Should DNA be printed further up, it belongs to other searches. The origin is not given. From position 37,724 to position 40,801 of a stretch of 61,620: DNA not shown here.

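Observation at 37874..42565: Second, diverged copy of the fused ABC module; the architecture is conserved and the gene neighbourhood partly repeats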

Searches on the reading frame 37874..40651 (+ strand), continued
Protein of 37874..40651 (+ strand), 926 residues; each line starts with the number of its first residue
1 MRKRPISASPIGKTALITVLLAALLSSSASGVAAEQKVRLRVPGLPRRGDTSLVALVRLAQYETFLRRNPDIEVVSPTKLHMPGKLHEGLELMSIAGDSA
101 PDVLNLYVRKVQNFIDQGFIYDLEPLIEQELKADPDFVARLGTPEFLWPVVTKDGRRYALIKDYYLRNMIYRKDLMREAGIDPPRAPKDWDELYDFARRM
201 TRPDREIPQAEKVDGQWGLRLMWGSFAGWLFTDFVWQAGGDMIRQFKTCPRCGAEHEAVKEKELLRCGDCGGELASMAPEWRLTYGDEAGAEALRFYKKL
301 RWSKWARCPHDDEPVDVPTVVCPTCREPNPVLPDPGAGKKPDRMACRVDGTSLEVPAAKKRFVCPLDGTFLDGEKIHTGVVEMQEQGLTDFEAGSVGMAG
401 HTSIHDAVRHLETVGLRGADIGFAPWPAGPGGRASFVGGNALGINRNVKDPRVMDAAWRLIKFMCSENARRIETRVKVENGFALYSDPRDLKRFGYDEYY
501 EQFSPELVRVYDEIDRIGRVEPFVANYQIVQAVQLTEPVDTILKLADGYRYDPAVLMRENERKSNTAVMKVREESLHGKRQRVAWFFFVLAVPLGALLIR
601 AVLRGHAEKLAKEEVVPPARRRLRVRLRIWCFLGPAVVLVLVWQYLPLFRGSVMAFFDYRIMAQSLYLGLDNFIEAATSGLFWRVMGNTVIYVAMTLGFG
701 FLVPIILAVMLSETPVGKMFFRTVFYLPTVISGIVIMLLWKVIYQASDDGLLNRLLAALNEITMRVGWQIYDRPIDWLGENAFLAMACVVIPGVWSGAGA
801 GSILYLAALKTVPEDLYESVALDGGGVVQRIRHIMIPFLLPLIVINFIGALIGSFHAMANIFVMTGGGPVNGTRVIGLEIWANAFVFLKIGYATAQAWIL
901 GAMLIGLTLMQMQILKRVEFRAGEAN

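Call 48: search_protein_families(library=ncbifam, proteins=[window:37874-40651:+], max_evalue=0.01)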
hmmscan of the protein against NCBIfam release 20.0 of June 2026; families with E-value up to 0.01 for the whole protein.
window:37874-40651:+ (926 aa): 4 families
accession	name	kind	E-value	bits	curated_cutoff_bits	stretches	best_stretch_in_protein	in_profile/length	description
NF007852.0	PRK10561.1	equivalog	1.1e-21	78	335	1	664-916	50-289/295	sn-glycerol-3-phosphate ABC transporter permease UgpA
NF008232.0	PRK10999.1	equivalog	4.4e-14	52.1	392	1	680-869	281-458/520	maltose ABC transporter permease MalF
NF040931.1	ABC_arch_GlcT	equivalog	1.1e-07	31.8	360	1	635-877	4-233/278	glucose ABC transporter permease GlcT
TIGR01581.1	Mo_ABC_porter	hypoth_equivalog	0.0098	15.4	210.3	1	807-884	124-200/225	ABC transporter permease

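Call 66: predict_structure(alignment_id=A1)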
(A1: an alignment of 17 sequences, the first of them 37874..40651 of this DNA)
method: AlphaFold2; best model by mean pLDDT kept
length: 926 residues; sequences in the alignment: 17
mean_pLDDT: 69.6   pTM: 0.60
mean pLDDT of the five models: 69.6, 69.1, 67.2, 66.8, 65.7
residues with pLDDT >= 90: 134; 70-90: 360; 50-70: 269; < 50: 163
segments of 3 or more residues with pLDDT < 50: 1-8, 28-34, 79-89, 331-341, 356-361, 366-368, 614-621, 643-669, 732-737, 861-916, 918-926
pLDDT, mean of each block of 10 residues (from residue 1): 42 68 57 67 81 86 93 75 41 57 84 76 92 88 83 86 87 90 88 94 79 78 81 91 84 76 75 78 89 93 79 70 52 44 52 47 50 70 79 88 72 75 89 87 88 93 93 91 83 91 82 81 68 83 78 88 74 61 71 77 69 49 60 59 47 41 40 54 59 70 71 59 56 49 58 66 63 52 62 63 69 72 70 74 67 56 46 41 36 40 46 46 35
secondary structure, 60 per line:
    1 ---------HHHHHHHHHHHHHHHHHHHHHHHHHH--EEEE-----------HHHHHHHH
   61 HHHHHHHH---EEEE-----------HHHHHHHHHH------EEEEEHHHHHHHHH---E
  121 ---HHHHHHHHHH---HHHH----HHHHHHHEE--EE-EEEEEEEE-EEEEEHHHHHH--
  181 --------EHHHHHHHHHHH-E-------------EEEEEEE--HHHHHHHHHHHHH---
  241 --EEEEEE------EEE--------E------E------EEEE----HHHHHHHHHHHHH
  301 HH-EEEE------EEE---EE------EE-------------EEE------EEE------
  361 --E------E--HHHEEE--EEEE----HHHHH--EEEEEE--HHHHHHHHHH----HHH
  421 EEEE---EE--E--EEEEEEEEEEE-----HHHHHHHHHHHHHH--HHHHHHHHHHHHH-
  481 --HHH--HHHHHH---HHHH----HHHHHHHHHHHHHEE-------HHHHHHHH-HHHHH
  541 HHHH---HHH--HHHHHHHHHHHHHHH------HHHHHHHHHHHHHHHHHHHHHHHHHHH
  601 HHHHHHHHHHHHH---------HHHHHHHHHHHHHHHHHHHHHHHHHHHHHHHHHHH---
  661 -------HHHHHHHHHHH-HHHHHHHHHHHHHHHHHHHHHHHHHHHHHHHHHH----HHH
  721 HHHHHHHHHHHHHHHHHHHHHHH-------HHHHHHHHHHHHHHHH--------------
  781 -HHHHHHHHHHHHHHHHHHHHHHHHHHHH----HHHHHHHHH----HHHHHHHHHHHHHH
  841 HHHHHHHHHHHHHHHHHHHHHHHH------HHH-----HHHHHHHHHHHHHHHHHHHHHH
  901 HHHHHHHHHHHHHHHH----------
elements in order (helices of 4 or more, strands of 3 or more residues): H10-35 E38-41 H53-68 E72-75 H87-96 E103-107 H108-116 H124-133 H137-140 H145-151 E159-166 E168-172 H173-178 H190-200 E216-222 H225-237 E243-248 E255-257 E280-283 H288-302 E304-307 E314-316 E343-345 E352-354 E376-378 E381-384 H389-393 E396-401 H404-413 E421-424 E435-445 H451-464 H467-479 H488-493 H497-500 H505-517 H527-534 H536-544 H553-567 H574-613 H623-657 H668-678 H680-713 H718-743 H751-766 H782-809 H814-822 H827-864 H879-916

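Call 70: fold_search(model_id=the predicted structure, library=pdb)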
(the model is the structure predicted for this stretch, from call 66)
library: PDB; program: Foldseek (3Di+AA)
matches with E <= 10: 1073; with E <= 0.001: 936
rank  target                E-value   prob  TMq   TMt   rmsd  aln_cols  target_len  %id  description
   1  6dtq_A                7.2e-15  1.00  0.34  0.73   5.9       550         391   19  Maltose bound T. maritima MalE3 (released 2018-09-19)
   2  6dtr                  8.3e-15  1.00  0.34  0.74   6.8       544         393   19  Apo T. maritima MalE3 (released 2018-09-19)
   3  7x0l_A                1.9e-14  1.00  0.35  0.74   5.5       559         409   14  Crystal structure of sugar binding protein CbpB complexed wtih cellotetraose from Clostridium thermocellum (released 2022-09-14)
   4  7c6g_B                2.2e-14  1.00  0.35  0.73   8.7       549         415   16  Crystal structure of beta-glycosides-binding protein (W177X) of ABC transporter in an open-liganded state bound to gen (released 2020-10-21)
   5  7x0m_B                2.5e-14  1.00  0.35  0.76   5.3       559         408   16  Crystal structure of sugar binding protein CbpB complexed wtih cellopentaose from Clostridium thermocellum (released 2022-09-14)
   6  7x0k_B                3.4e-14  1.00  0.34  0.73   5.9       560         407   15  Crystal structure of sugar binding protein CbpB complexed wtih cellotriose from Clostridium thermocellum (released 2022-09-14)
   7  5f7v_A                4.2e-14  1.00  0.34  0.76   7.3       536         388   15  ABC substrate-binding protein Lmo0181 from Listeria monocytogenes in complex with cycloalternan (released 2016-09-07)
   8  7c6z_A                5.3e-14  1.00  0.36  0.74   5.5       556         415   15  Crystal structure of beta-glycosides-binding protein (W67A) of ABC transporter in an open state (released 2020-09-16)
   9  7c63                  6.4e-14  1.00  0.36  0.74   8.6       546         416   16  Crystal structure of beta-glycosides-binding protein of ABC transporter in an open state (Form I) (released 2020-09-16)
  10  7c6x_A                7.4e-14  1.00  0.36  0.76   5.5       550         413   15  Crystal structure of beta-glycosides-binding protein (W41A) of ABC transporter in an open state (Form I) (released 2020-09-16)
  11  7x0i_B                7.4e-14  1.00  0.35  0.74   6.4       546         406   15  Crystal structure of sugar binding protein CbpB from Clostridium thermocellum (released 2022-09-14)
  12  7x0i_A                7.7e-14  1.00  0.35  0.74   6.7       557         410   15  Crystal structure of sugar binding protein CbpB from Clostridium thermocellum (released 2022-09-14)
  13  5ci5_B                8.1e-14  1.00  0.33  0.71   6.2       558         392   15  Crystal Structure of an ABC transporter Solute Binding Protein from Thermotoga Lettingae TMO (Tlet_1705, TARGET EFI-51 (released 2015-07-22)
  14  7c6y                  8.1e-14  1.00  0.36  0.75   5.0       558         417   14  Crystal structure of beta-glycosides-binding protein (W41A) of ABC transporter in an open state (Form II) (released 2020-09-16)
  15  7x0j_B                9.3e-14  1.00  0.35  0.74   5.5       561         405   16  Crystal structure of sugar binding protein CbpB complexed wtih cellobiose from Clostridium thermocellum (released 2022-09-14)
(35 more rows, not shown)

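Call 85: search_solved_structures(query=L075:10613-11713:-, max_evalue=1e-20)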
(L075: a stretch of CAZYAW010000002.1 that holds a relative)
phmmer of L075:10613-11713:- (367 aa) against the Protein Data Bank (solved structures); distinct sequences matched with E-value up to 1e-20: 260 (the best 60 are shown).
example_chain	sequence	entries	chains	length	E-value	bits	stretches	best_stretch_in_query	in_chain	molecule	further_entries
7x0q_A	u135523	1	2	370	2.6e-126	424.4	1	3-363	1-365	ABC transporter related protein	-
6yir_A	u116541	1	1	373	1.2e-118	399.2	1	3-365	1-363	Oligosaccharides import ATP-binding protein MsmX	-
4tqu_S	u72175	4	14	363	1.3e-116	392.6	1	5-363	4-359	AlgS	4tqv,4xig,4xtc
1g29_1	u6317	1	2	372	2.1e-115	388.5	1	4-364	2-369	MALTOSE TRANSPORT PROTEIN MALK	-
2d62_A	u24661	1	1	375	1.3e-112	379.3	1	3-358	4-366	multiple sugar-binding transport ATP-binding protein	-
8ja7_C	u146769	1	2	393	1.5e-109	369.3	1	3-327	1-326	Trehalose import ATP-binding protein SugC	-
7cad_C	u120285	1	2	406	2.7e-105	355.3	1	3-325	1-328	ABC transporter, ATP-binding protein SugC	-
7cae_C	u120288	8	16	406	7.1e-105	353.9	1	3-325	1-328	ABC transporter, ATP-binding protein SugC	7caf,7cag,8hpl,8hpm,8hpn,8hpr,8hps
1q12_A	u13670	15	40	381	4.9e-100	338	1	4-324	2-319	Maltose/maltodextrin transport ATP-binding protein malK | Maltose/maltodextrin import ATP-binding protein malK | Fused maltose transport subunit, ATP-binding co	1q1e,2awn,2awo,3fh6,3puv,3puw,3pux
1q1b_A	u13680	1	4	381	4.9e-100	338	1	4-324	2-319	Maltose/maltodextrin transport ATP-binding protein malK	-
9bcr_C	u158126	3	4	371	8.7e-100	337.2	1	6-324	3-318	Maltose/maltodextrin import ATP-binding protein MalK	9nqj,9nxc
9bcr_D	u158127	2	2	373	8.9e-100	337.1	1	6-324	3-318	Maltose/maltodextrin import ATP-binding protein MalK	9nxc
2r6g_A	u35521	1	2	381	1.3e-99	336.6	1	4-324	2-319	Maltose/maltodextrin import ATP-binding protein malK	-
1v43_A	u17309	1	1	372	1.9e-98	332.7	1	3-362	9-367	sugar-binding transport ATP-binding protein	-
1vci_A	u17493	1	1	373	2e-98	332.7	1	3-362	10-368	sugar-binding transport ATP-binding protein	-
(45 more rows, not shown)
